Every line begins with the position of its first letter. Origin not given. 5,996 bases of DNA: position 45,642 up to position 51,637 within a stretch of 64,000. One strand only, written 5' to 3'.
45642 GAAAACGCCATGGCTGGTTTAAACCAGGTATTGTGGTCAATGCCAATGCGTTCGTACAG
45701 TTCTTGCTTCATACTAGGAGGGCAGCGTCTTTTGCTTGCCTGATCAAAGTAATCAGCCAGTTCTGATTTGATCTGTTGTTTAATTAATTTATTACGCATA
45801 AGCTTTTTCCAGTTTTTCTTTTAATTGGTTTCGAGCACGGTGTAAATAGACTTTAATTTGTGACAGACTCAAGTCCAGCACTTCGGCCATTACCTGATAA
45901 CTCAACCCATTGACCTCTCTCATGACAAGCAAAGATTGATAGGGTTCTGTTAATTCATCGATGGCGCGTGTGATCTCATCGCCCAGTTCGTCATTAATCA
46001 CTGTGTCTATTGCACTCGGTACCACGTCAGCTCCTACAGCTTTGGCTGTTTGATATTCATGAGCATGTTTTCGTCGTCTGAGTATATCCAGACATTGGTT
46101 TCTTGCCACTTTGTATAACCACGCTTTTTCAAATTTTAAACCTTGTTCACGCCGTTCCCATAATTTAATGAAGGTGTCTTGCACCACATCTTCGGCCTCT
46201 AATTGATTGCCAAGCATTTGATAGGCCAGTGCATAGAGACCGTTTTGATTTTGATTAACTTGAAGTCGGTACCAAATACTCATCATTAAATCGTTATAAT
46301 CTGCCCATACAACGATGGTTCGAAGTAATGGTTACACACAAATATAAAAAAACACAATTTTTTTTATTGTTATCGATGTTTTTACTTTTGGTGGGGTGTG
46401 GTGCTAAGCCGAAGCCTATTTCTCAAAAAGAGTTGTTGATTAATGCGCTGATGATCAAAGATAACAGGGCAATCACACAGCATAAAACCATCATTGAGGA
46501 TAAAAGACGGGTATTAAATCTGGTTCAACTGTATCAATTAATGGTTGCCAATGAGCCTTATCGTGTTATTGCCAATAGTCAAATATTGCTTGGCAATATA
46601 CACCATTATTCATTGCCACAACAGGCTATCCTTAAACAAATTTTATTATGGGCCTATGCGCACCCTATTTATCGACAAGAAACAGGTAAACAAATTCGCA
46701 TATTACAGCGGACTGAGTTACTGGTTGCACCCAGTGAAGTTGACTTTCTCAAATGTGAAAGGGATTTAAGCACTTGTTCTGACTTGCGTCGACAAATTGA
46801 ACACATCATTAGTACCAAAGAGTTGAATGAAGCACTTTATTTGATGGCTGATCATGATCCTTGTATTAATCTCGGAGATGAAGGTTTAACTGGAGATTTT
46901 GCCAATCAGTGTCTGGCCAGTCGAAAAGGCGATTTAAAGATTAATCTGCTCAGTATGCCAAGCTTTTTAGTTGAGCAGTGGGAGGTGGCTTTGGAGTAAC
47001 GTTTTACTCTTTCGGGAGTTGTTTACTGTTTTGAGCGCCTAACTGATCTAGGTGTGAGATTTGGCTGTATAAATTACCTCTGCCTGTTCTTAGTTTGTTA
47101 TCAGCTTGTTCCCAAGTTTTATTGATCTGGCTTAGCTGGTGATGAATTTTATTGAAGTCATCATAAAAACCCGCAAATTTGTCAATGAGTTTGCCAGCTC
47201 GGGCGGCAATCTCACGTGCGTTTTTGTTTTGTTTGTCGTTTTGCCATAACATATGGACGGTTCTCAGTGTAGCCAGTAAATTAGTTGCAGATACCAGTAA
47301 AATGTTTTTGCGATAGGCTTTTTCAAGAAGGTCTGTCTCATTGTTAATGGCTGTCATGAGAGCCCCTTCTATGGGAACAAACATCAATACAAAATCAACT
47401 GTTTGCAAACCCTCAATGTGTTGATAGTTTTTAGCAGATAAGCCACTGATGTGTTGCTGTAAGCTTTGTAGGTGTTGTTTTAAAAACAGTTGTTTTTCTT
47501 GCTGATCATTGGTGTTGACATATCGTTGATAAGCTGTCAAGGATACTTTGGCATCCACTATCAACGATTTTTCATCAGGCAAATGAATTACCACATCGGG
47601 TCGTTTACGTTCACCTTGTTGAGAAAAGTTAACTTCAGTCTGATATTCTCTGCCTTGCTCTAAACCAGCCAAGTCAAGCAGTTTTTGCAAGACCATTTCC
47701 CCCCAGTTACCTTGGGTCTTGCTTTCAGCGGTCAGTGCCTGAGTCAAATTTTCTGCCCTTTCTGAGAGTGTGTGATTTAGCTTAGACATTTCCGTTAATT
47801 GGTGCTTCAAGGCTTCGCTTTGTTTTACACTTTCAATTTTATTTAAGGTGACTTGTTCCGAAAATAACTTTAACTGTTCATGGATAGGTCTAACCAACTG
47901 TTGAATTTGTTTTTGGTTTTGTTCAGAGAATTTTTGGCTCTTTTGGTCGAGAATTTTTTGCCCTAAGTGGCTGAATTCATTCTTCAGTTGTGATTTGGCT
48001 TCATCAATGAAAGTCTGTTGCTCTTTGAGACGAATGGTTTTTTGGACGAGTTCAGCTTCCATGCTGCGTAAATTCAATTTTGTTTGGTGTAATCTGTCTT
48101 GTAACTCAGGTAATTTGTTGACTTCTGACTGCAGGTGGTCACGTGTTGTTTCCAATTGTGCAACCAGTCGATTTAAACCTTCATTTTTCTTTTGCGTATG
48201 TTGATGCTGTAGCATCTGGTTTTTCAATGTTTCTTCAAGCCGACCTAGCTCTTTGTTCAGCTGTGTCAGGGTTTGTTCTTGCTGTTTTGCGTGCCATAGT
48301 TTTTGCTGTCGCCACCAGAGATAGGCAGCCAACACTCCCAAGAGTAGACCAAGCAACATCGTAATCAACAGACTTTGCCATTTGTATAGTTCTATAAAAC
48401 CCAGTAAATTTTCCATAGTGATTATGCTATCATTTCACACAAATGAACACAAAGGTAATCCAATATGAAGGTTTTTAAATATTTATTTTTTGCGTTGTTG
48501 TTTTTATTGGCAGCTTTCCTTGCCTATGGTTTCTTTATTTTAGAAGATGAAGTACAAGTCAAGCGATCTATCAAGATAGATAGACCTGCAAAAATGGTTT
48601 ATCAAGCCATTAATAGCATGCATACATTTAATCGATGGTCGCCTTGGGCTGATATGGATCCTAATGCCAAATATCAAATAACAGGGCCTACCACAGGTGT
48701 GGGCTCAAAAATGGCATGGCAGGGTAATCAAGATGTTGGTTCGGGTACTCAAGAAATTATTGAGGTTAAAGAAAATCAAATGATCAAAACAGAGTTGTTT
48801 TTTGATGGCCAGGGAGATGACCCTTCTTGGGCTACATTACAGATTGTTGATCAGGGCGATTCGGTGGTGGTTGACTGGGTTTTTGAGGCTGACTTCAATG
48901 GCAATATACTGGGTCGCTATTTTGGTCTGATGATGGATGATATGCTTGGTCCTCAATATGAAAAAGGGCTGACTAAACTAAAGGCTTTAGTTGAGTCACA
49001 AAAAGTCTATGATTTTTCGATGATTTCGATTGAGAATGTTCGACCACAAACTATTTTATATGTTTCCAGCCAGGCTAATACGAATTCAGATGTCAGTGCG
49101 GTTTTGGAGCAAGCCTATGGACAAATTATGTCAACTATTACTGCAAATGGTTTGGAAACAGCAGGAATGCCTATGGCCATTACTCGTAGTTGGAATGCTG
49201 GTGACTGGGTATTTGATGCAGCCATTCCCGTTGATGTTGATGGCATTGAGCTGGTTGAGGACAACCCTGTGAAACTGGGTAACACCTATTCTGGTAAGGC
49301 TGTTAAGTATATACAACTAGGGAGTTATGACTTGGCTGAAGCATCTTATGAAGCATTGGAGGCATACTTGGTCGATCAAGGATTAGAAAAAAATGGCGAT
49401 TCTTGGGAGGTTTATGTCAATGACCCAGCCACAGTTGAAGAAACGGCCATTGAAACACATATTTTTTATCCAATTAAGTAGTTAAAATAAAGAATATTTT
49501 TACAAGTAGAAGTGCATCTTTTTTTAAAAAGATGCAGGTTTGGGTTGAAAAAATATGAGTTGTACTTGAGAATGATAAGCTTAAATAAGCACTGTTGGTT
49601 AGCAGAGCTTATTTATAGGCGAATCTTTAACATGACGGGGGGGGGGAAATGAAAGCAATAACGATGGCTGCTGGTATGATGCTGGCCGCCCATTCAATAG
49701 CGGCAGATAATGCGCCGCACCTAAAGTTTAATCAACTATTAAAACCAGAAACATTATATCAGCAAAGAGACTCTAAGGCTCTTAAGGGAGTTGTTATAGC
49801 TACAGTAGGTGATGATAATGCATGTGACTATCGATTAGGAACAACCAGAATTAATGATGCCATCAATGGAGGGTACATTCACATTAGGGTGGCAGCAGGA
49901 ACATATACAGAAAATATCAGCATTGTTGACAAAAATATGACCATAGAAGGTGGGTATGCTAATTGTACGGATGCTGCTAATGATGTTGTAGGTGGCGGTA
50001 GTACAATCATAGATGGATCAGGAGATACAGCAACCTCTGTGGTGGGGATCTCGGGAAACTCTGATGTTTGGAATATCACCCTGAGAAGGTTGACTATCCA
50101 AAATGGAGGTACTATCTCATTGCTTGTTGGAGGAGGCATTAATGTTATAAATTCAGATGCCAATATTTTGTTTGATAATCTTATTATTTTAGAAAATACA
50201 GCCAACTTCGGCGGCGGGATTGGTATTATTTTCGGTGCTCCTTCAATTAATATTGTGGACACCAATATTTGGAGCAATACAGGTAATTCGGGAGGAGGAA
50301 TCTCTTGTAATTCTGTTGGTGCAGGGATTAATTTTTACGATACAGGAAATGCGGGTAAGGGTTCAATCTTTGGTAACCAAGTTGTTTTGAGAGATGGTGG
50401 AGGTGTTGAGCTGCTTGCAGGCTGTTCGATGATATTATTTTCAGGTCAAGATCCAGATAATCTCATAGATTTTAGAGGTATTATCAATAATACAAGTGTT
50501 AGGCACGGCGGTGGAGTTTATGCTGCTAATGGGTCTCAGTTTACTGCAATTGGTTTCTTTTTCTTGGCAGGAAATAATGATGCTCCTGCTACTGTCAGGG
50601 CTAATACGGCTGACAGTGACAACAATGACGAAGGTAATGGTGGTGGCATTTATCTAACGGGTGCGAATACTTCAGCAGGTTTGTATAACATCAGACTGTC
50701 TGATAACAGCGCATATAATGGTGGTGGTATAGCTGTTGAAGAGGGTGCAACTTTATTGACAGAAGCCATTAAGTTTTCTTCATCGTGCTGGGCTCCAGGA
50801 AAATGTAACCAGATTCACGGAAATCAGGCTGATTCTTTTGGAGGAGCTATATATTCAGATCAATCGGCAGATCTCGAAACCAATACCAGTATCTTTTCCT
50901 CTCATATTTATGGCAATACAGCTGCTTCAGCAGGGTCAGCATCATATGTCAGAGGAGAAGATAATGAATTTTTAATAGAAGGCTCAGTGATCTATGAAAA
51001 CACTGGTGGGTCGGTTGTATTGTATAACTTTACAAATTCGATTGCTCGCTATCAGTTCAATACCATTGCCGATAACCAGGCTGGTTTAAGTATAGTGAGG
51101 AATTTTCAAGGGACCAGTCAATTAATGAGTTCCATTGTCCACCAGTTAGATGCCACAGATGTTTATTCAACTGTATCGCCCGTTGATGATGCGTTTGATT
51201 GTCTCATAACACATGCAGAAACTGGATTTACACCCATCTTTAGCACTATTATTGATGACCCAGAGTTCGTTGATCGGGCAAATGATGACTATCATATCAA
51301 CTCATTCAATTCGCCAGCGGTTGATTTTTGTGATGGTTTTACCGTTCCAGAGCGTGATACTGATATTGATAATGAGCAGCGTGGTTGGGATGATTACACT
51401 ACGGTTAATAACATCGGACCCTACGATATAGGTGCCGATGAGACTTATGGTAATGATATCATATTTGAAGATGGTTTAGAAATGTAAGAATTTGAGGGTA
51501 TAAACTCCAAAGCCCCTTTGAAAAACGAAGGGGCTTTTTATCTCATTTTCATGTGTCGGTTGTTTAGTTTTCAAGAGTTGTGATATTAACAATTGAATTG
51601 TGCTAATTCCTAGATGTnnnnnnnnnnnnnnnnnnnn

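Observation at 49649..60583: Shared C-terminal D-[LI]-I-F-x-[DN]-G-[FL]-[DEN] tail: candidate undescribed protein-sorting/anchoring system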

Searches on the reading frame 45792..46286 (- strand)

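Call 68: search_protein_families(library=pfam, proteins=[window:45792-46286:-], max_evalue=0.0001)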
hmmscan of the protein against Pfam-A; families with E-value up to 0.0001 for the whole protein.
window:45792-46286:- (164 aa): 3 families
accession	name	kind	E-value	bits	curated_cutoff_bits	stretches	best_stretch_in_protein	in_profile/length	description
PF04542.20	Sigma70_r2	-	9e-18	64.3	24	1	10-73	2-69/71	Sigma-70 region 2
PF08281.18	Sigma70_r4_2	-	6.2e-14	51.8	25.7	1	103-155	2-54/54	Sigma-70, region 4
PF04545.22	Sigma70_r4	-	3.9e-06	26.7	24.1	1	108-157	1-50/50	Sigma-70, region 4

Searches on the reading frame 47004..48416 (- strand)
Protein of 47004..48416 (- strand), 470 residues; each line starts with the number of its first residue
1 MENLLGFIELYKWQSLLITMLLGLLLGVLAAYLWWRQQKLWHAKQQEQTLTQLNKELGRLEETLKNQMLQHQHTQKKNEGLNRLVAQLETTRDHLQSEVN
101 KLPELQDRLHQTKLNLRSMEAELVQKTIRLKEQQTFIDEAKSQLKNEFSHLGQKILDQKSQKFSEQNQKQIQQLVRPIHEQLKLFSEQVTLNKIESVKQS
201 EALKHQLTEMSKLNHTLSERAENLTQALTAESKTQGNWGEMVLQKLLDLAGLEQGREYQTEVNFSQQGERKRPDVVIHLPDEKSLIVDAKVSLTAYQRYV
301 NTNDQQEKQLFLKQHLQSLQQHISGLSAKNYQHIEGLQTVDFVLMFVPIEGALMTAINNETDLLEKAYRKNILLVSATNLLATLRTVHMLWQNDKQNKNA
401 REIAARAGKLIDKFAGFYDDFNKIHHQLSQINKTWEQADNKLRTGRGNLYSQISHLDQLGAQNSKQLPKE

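Call 68: search_protein_families(library=pfam, proteins=[window:47004-48416:-], max_evalue=0.0001)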
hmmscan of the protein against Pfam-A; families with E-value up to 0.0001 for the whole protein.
window:47004-48416:- (470 aa): 1 family
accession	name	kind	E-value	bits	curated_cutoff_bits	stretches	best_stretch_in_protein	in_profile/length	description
PF02646.22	RmuC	-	1e-95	320.6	26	1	169-466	1-291/291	RmuC family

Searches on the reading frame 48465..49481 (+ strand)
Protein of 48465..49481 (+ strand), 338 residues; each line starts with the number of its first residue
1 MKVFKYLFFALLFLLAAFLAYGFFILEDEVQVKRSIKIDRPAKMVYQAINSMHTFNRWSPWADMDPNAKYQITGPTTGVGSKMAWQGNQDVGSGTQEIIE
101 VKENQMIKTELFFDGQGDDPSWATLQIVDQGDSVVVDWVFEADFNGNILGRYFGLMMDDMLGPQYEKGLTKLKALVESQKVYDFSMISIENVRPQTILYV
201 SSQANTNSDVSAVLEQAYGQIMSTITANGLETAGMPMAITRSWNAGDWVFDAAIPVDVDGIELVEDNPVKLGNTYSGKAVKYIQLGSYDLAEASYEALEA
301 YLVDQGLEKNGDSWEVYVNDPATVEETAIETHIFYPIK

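Call 69: search_protein_families(library=pfam, proteins=[window:48465-49481:+], max_evalue=0.1)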
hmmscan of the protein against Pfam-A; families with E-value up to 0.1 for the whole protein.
window:48465-49481:+ (338 aa): 3 families
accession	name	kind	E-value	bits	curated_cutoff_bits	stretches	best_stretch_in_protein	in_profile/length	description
PF10604.15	Polyketide_cyc2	-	1.2e-11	45.5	27.4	1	30-177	2-142/142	Polyketide cyclase / dehydrase and lipid transport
PF06445.20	GyrI-like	-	7.8e-08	33.2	26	1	187-338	3-155/155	GyrI-like small molecule binding domain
PF08327.17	AHSA1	-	0.0001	23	22.1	1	40-137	2-93/125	Activator of Hsp90 ATPase homolog 1-like protein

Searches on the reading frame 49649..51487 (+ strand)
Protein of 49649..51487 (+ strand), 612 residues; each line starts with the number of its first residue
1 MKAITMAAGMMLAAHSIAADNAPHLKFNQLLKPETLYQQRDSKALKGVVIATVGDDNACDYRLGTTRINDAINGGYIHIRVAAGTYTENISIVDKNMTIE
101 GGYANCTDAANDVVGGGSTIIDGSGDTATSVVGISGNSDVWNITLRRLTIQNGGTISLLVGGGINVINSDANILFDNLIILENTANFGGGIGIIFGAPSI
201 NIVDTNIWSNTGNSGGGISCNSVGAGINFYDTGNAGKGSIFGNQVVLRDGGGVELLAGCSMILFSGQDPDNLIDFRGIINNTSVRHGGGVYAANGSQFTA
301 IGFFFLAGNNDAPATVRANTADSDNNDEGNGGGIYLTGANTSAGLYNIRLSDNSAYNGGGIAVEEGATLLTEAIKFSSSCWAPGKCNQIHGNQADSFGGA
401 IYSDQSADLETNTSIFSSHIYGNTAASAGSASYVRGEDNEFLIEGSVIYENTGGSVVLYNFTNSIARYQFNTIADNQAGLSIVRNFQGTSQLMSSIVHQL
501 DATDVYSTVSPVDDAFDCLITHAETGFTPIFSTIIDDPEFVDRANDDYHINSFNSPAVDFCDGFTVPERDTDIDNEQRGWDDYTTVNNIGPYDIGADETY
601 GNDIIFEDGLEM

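Call 3: search_protein_families(library=ncbifam, proteins=[window:49649-51487:+], max_evalue=1)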
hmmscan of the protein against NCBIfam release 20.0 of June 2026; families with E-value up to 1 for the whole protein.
window:49649-51487:+ (612 aa): 1 family
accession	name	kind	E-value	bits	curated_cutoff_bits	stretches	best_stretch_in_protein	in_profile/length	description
TIGR01376.1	POMP_repeat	repeat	0.014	15.2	15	1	390-409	8-27/28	polymorphic outer membrane protein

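Call 4: search_protein_families(library=pfam, proteins=[window:49649-51487:+], max_evalue=1)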
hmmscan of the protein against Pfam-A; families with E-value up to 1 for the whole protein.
window:49649-51487:+ (612 aa): 2 families
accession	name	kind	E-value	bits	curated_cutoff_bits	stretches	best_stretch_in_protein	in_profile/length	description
PF02415.23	Chlam_PMP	-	0.042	14.5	20.6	1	391-403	6-18/19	Chlamydia polymorphic membrane protein (Chlamydia_PMP) repeat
PF14294.11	DUF4372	-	0.097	13.3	25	1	456-501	4-49/74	Domain of unknown function (DUF4372)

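Call 35: find_homologous_proteins(query=window:49649-51487:+, max_evalue=0.001)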
Query window:49649-51487:+ (612 aa): 50 proteins with E <= 0.001 among 8000 candidates.
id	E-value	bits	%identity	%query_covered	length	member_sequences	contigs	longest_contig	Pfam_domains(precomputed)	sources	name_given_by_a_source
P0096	0.0e+0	1336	100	99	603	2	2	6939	-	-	-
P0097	1.3e-209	716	56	100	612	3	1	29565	-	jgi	jgi:hypothetical protein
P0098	7.4e-184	631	53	100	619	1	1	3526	-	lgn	-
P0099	1.1e-182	627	51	100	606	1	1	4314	PF02415.24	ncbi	-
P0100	2.5e-117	411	41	98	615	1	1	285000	-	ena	-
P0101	2.7e-111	391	40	94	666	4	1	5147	-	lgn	-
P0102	5.0e-104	367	39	98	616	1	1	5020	-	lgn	-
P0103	1.8e-98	349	36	100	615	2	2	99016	-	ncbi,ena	-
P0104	2.6e-97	345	37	96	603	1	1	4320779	-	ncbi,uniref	ncbi:hypothetical protein [Marinicella sp. W31]|uniref:hypothetical protein n=1 Tax=Marinicella sp. 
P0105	2.5e-92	328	47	63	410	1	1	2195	-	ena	-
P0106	7.8e-83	297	37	93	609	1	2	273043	-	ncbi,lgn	-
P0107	6.6e-76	274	36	95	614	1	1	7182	-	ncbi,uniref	ncbi:hypothetical protein MNBD_GAMMA01-1346 [hydrothermal vent metagenome]|uniref:Uncharacterized pr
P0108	1.4e-63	234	37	94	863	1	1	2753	PF03382.21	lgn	-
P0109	5.5e-55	205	32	100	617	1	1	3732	-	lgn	-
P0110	1.7e-53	200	37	62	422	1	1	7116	-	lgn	-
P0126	1.3e-14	72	24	92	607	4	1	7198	PF13229.13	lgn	-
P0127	2.5e-13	68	38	24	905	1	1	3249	PF13229.13,PF18962.8,PF22842.4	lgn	-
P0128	8.2e-11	59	27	57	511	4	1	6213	PF13229.13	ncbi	-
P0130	3.1e-7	47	25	87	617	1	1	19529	PF02415.24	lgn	-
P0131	6.3e-7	46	25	89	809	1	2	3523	PF13229.13,PF03160.21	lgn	-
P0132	9.7e-7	46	29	41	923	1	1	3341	PF02415.24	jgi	-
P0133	1.7e-6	45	28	83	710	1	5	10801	PF13229.13,PF02415.24,PF18962.8,PF13860.13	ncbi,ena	-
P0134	1.7e-5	42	29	65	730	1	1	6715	PF02415.24,PF18962.8,PF13860.13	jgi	jgi:hypothetical protein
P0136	2.8e-5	41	29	38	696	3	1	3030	PF13229.13,PF02415.24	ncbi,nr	ncbi:MAG: DUF1565 domain-containing protein, partial [Candidatus Cloacimonetes bacterium]|nr:DUF1565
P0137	3.3e-5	41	37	14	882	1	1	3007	PF13229.13,PF13585.13,PF02415.24,PF18962.8,PF13860.13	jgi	-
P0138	6.8e-5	40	28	61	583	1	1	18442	PF13585.13,PF02415.24,PF18962.8,PF13860.13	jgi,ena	-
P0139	1.1e-4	39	27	53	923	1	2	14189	PF13229.13,PF02415.24,PF18962.8,PF13860.13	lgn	-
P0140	1.5e-4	39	26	49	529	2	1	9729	PF02415.24,PF17161.11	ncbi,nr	ncbi:MAG: right-handed parallel beta-helix repeat-containing protein, partial [Candidatus Marinimicr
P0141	2.3e-4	38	29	48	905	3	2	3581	PF02415.24,PF18962.8,PF13860.13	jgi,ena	-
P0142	2.4e-4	38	29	32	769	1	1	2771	PF02415.24,PF18962.8,PF13860.13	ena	-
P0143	3.2e-4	38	28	41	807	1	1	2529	PF13229.13,PF02415.24,PF18962.8,PF13860.13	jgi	-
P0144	3.3e-4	37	32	35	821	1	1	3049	PF13229.13,PF07602.18,PF17161.11,PF05048.20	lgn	-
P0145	5.8e-4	37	28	44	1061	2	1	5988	PF02415.24,PF18962.8,PF13860.13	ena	-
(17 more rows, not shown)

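Call 46: search_solved_structures(query=window:49649-51487:+, max_evalue=1)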
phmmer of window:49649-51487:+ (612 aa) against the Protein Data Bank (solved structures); distinct sequences matched with E-value up to 1: 2.
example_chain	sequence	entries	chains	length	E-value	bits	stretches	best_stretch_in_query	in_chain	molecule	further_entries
8hjj_A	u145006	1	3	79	0.1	14.3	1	531-585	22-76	Anti-CRISPR protein Type I-C9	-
8g9t_A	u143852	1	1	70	0.32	12.7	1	531-583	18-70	AcrIC9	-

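Call 81: find_encoding_contigs(protein=P0104, flank=10000, max_places=2)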
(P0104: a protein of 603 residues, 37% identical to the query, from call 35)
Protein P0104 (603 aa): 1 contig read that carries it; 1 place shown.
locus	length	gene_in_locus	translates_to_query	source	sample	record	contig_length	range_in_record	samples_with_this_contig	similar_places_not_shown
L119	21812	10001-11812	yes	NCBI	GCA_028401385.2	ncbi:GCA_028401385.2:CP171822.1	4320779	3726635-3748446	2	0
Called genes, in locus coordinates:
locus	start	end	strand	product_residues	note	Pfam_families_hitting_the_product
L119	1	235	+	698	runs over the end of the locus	PF02092:tRNA_synt_2f, PF05746:DALR_1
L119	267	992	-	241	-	-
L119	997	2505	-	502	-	PF00245:Alk_phosphatase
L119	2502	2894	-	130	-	PF01124:MAPEG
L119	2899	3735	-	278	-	PF00753:Lactamase_B, PF23023:Anti-Pycsar_Apyc1 (weak)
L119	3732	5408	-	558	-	PF01019:G_glu_transpept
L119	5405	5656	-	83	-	PF00037:Fer4 (weak), PF13237:Fer4_10 (weak), PF12838:Fer4_7 (weak)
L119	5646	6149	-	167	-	PF01467:CTP_transf_like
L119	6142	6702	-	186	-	PF03602:Cons_hypoth95, PF05175:MTS (weak)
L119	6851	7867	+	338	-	PF02881:SRP54_N, PF06414:Zeta_toxin (weak), PF00448:SRP54, PF01656:CbiA (faint)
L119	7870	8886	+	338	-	PF00730:HhH-GPD, PF00633:HHH (weak), PF14815:NUDIX_4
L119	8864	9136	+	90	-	PF04362:Iron_traffic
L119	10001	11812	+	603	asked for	-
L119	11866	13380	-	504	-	PF03703:bPH_2, PF06713:bPH_4 (faint), PF03703:bPH_2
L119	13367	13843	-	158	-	PF03703:bPH_2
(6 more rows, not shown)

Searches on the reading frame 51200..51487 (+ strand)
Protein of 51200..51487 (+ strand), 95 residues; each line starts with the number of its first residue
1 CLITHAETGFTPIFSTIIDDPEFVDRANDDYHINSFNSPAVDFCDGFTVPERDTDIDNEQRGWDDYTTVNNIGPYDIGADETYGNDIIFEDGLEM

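Call 40: search_protein_families(library=ncbifam, proteins=[window:51200-51487:+], max_evalue=10)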
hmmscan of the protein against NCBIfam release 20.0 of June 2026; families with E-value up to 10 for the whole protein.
window:51200-51487:+ (95 aa): 0 families
